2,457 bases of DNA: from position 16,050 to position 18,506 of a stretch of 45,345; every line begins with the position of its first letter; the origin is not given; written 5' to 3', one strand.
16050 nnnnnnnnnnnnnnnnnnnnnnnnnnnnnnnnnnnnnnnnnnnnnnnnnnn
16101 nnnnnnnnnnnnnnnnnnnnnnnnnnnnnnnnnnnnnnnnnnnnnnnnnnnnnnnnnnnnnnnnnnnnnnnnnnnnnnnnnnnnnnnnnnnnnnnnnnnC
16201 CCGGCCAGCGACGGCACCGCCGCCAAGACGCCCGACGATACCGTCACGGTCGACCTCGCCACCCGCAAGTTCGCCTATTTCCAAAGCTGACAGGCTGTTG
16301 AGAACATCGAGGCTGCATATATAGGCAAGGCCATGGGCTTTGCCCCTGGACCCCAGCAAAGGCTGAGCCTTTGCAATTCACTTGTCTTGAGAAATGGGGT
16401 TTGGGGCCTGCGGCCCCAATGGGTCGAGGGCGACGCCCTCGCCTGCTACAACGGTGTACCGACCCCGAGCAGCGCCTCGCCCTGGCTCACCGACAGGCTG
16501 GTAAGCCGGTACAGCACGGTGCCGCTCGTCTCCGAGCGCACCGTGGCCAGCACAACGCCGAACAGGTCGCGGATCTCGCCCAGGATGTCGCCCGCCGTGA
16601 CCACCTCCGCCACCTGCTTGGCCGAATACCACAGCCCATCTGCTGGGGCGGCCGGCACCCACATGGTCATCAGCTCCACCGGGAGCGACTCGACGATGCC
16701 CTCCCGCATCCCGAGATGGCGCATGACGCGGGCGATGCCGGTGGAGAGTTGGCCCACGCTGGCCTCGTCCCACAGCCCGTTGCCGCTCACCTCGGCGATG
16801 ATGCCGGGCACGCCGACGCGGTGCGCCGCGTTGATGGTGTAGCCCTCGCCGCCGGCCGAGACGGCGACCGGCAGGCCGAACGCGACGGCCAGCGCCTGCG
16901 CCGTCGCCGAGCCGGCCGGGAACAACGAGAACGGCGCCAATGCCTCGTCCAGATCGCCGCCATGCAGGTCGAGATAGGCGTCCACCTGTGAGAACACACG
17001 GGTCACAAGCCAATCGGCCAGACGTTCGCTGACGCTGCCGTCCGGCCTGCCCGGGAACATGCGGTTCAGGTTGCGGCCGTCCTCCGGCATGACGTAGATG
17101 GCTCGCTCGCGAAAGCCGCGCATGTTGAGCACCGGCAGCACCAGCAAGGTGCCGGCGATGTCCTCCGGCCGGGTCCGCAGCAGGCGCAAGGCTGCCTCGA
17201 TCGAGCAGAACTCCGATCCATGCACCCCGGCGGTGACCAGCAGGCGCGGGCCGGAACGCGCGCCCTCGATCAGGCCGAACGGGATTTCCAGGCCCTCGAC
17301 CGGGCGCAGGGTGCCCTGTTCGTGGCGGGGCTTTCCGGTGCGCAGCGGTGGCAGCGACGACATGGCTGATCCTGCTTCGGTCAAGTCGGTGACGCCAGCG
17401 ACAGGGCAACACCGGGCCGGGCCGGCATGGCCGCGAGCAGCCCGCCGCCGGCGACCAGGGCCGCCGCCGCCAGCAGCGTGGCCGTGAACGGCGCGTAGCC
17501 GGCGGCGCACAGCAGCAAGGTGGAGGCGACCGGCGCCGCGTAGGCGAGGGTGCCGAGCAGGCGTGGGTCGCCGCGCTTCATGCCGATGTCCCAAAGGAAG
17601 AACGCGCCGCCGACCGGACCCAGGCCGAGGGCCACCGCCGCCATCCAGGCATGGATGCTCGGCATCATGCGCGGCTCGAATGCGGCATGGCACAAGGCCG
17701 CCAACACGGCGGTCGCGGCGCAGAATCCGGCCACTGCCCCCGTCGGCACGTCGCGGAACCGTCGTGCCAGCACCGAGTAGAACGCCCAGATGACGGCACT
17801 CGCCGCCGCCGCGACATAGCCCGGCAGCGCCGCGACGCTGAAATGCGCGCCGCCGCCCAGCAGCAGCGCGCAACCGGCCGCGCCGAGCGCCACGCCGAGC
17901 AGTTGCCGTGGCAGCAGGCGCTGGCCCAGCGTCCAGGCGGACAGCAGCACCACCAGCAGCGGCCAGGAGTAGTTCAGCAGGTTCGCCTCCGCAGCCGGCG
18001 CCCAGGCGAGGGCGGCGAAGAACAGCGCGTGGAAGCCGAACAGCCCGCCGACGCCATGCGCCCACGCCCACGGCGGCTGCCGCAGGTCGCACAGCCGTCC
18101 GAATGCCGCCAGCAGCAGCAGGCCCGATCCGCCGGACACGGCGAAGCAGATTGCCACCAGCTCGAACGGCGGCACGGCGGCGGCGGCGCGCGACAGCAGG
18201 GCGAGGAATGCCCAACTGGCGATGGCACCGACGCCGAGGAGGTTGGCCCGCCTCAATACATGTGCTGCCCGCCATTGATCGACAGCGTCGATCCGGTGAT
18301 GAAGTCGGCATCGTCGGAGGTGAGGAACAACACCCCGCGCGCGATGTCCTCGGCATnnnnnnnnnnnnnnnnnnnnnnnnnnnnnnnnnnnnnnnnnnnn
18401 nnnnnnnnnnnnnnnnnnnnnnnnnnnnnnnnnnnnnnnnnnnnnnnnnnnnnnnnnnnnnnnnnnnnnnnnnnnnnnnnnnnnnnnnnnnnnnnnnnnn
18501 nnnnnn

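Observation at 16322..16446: Unclassified ~125-bp intergenic repeat made of four consecutive GC hairpins, four copies in one orientation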

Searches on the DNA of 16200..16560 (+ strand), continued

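Call 60: search_with_rna_model(model_id=R1, sources=[L146, L147, L148], max_evalue=1)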
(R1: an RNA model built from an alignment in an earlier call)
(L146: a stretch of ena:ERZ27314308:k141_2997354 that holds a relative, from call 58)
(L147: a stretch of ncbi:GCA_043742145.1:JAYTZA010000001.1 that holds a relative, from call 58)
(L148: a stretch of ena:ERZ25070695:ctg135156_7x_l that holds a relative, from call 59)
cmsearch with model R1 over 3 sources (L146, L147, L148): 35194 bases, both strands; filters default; matches with E-value up to 1: 4.
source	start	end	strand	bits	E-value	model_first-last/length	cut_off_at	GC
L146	10912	11045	-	120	6e-33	1-132/132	no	0.61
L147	6529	6662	-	120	6e-33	1-132/132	no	0.61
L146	10911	11044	+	40.4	1.9e-10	1-132/132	no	0.61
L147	6528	6661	+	40.4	1.9e-10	1-132/132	no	0.61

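Call 84: search_with_rna_model(model_id=R1, sources=[L149, L151, L150], max_evalue=0.1)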
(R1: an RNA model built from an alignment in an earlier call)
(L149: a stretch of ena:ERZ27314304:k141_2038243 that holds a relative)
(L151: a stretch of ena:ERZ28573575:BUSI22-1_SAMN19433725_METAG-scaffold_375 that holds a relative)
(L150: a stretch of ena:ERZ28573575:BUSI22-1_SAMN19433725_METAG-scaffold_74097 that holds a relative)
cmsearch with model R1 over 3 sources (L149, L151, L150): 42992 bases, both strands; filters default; matches with E-value up to 0.1: 8.
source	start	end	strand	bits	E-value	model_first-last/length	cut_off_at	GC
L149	8194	8325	-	137.2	1e-37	1-132/132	no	0.61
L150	3105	3236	-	137.2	1e-37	1-132/132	no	0.61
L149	6492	6661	-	124.4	4.1e-34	1-132/132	no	0.61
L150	1403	1572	-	124.4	4.1e-34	1-132/132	no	0.61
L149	8193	8324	+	54.4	2.6e-14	1-132/132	no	0.6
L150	3104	3235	+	54.4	2.6e-14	1-132/132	no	0.6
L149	6491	6660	+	48.6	1.1e-12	1-132/132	no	0.61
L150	1402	1571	+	48.6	1.1e-12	1-132/132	no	0.61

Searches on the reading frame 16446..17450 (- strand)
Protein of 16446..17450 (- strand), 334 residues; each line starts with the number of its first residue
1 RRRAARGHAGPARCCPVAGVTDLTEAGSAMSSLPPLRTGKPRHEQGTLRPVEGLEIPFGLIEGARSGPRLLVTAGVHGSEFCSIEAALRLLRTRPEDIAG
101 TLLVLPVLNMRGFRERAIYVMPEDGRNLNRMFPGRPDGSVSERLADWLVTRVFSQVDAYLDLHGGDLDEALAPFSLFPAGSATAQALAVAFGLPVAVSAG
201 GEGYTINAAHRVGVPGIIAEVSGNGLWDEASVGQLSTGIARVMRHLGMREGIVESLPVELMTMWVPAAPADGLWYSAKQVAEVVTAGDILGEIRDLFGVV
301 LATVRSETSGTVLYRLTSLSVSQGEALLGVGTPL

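Call 57: find_homologous_proteins(query=window:16446-17450:-, max_evalue=1e-60)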
Query window:16446-17450:- (334 aa): 398 proteins with E <= 1e-60 among 8000 candidates; the best 120 are listed.
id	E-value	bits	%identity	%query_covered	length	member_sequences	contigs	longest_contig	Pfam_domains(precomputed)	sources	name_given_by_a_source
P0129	2.2e-181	620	93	91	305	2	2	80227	PF24827.2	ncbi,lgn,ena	-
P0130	6.9e-176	602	91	91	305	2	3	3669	PF24827.2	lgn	-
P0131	4.6e-145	501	72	91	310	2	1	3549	PF24827.2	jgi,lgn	jgi:predicted deacylase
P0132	1.3e-143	496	72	91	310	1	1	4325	PF24827.2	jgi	jgi:hypothetical protein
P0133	6.0e-143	494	71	91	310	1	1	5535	PF24827.2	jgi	jgi:uncharacterized protein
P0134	1.3e-142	493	70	91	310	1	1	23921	PF24827.2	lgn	-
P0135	1.7e-141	489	76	90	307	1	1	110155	PF24827.2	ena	-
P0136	3.0e-141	488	69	91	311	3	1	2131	PF24827.2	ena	-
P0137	2.1e-140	485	74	91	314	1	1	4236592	PF24827.2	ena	-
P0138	4.6e-140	484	69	91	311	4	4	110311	PF24827.2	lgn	-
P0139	5.7e-140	484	68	91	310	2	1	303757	PF24827.2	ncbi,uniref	ncbi:succinylglutamate desuccinylase/aspartoacylase family protein [Chelatococcus sp. GCM10030263]|u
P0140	8.8e-140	483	70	91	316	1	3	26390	PF24827.2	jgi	jgi:predicted deacylase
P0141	9.1e-140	483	69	91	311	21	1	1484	PF24827.2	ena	-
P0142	2.1e-139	482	70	91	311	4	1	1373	PF24827.2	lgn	-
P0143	2.4e-139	482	71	91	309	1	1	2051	PF24827.2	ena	-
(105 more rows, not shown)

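Call 58: find_encoding_contigs(protein=P0129, flank=10000, max_places=2)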
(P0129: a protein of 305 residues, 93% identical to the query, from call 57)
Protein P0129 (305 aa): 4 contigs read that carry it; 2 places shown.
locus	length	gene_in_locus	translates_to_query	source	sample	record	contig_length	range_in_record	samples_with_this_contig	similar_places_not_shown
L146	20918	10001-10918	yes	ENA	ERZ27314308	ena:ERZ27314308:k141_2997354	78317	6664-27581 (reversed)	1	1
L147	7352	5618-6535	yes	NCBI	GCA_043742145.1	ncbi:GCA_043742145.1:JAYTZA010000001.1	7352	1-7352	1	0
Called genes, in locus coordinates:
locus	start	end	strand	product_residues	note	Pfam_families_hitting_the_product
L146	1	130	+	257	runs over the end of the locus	PF01547:SBP_bac_1, PF13531:SBP_bac_11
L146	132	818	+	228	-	PF00528:BPD_transp_1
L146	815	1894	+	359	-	PF13555:AAA_29 (weak), PF00005:ABC_tran, PF13304:AAA_21 (faint), PF03459:TOBE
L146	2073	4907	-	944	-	PF02739:5_3_exonuc_N, PF01367:5_3_exonuc, PF01612:DNA_pol_A_exo1, PF00476:DNA_pol_A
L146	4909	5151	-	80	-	PF10276:zf-CHCC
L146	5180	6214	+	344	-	PF00561:Abhydrolase_1, PF12146:Hydrolase_4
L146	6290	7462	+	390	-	PF00108:Thiolase_N, PF02803:Thiolase_C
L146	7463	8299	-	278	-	PF00561:Abhydrolase_1, PF12146:Hydrolase_4, PF12697:Abhydrolase_6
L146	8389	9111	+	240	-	PF00106:adh_short, PF01370:Epimerase (faint), PF08659:KR, PF23441:SDR (faint), PF13460:NAD_binding_10 (weak), PF13561:adh_short_C2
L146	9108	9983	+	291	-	PF00892:EamA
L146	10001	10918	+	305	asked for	PF24827:AstE_AspA_cat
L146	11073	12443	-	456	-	PF00149:Metallophos (weak)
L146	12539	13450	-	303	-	PF00571:CBS, PF03471:CorC_HlyC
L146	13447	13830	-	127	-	PF02130:YbeY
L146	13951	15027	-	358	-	PF02562:PhoH, PF13604:AAA_30 (weak), PF13245:AAA_19 (weak)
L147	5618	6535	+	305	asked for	PF24827:AstE_AspA_cat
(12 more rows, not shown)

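Call 59: find_encoding_contigs(protein=P0135, flank=3000, max_places=1)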
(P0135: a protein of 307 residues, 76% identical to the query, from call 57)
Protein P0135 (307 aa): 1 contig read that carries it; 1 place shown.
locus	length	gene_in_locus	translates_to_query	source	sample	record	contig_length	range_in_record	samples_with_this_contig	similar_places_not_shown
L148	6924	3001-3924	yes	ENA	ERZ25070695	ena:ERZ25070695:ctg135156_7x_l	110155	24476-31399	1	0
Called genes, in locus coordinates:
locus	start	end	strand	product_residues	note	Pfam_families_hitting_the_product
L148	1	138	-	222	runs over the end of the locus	PF00857:Isochorismatase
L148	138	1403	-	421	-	PF16952:Gln-synt_N_2, PF00120:Gln-synt_C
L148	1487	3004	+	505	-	PF01232:Mannitol_dh, PF08125:Mannitol_dh_C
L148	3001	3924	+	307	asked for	PF24827:AstE_AspA_cat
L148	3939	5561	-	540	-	PF00015:MCPsignal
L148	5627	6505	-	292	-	PF14305:ATPgrasp_TupA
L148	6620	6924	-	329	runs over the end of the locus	PF03576:Peptidase_S58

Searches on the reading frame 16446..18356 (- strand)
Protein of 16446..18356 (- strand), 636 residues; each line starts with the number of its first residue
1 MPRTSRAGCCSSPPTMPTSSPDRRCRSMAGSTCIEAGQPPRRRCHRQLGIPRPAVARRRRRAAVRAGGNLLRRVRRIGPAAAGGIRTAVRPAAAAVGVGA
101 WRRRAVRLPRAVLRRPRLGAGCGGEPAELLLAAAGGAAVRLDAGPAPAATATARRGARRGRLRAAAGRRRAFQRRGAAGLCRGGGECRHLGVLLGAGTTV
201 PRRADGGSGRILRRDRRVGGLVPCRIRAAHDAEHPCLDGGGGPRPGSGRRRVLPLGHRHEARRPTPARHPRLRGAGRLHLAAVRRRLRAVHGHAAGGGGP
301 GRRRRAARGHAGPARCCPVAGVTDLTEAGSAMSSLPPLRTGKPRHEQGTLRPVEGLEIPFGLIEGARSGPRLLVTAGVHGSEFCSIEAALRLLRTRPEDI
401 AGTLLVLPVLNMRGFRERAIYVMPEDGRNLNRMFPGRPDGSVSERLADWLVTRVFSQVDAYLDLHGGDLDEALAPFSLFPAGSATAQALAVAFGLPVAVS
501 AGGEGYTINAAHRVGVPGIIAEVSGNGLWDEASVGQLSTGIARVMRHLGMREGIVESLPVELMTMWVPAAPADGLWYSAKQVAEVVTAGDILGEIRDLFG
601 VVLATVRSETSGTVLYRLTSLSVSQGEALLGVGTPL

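Call 14: search_protein_families(library=pfam, proteins=[window:16446-18356:-], max_evalue=0.001)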
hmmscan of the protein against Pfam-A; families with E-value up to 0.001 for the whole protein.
window:16446-18356:- (636 aa): 1 family
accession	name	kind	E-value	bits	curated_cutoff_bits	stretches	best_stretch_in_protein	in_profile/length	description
PF24827.1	AstE_AspA_cat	-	2.7e-26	92.7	25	1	369-548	2-192/192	Succinylglutamate desuccinylase/Aspartoacylase catalytic domain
